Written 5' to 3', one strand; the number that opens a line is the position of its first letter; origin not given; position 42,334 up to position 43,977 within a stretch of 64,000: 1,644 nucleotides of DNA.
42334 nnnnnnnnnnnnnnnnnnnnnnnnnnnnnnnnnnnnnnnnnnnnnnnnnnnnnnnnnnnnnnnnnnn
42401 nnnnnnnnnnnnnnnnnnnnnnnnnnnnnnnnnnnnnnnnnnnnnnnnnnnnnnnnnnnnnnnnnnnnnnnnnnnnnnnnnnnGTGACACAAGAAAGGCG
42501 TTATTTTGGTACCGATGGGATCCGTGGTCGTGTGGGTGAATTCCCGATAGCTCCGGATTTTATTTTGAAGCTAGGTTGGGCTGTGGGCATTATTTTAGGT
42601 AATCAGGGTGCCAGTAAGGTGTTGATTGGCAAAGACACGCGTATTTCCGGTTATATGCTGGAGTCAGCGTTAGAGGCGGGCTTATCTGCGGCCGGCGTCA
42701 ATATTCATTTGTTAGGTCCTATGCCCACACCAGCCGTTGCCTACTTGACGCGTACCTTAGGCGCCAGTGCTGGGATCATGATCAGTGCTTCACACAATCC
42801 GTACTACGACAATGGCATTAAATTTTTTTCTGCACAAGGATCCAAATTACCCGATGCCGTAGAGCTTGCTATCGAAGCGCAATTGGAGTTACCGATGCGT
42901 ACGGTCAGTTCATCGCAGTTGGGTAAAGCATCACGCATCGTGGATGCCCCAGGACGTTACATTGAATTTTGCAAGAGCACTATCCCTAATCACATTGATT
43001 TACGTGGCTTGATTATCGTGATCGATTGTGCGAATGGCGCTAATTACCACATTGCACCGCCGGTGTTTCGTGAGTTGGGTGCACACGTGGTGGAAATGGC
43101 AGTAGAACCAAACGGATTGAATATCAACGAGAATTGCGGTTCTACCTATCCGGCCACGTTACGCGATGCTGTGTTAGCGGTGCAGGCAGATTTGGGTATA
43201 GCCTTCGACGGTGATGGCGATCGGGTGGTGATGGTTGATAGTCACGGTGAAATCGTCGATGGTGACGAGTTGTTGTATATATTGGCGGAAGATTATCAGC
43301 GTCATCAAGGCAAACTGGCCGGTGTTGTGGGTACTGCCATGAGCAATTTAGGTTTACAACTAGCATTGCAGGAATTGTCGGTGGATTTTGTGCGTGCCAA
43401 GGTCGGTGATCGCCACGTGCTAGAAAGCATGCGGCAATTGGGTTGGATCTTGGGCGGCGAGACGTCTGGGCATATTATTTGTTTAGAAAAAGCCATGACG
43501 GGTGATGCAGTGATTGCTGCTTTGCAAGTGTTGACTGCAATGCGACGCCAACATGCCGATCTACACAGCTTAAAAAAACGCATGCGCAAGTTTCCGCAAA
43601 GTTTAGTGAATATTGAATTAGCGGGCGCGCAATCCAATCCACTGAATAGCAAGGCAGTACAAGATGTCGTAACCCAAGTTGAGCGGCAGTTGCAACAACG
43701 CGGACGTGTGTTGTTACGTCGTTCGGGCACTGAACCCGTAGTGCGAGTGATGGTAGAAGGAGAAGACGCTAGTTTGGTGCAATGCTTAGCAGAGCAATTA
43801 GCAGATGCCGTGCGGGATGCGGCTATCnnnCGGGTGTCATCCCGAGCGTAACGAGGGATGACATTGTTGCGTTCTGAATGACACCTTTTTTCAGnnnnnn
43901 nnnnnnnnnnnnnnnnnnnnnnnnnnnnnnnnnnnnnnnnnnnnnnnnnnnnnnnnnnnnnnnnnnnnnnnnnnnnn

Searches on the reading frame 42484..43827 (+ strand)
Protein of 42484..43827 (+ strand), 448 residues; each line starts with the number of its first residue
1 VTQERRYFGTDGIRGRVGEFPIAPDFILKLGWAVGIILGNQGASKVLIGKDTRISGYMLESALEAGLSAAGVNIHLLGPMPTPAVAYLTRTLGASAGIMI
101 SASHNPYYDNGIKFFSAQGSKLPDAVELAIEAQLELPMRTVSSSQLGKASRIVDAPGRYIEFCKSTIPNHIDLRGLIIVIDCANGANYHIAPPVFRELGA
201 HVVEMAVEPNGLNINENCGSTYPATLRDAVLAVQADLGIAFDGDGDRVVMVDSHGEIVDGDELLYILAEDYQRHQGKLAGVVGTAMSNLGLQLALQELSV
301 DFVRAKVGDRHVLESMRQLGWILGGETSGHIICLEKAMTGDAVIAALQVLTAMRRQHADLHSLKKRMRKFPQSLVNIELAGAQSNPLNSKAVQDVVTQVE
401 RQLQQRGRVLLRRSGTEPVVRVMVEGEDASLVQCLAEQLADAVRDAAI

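Call 55: search_protein_families(library=pfam, proteins=[window:42484-43827:+], max_evalue=0.00001)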
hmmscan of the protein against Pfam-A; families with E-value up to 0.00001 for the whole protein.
window:42484-43827:+ (448 aa): 4 families
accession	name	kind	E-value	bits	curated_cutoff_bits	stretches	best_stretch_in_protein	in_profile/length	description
PF02878.22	PGM_PMM_I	-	8.6e-46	155.5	22.5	1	5-135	1-132/138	Phosphoglucomutase/phosphomannomutase, alpha/beta/alpha domain I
PF02880.22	PGM_PMM_III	-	1.6e-31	109.3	20.7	1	259-369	1-114/115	Phosphoglucomutase/phosphomannomutase, alpha/beta/alpha domain III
PF02879.22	PGM_PMM_II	-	1.3e-16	61.4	29.3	1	158-255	2-103/103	Phosphoglucomutase/phosphomannomutase, alpha/beta/alpha domain II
PF00408.26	PGM_PMM_IV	-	4.8e-16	59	23.1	1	374-442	1-68/68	Phosphoglucomutase/phosphomannomutase, C-terminal domain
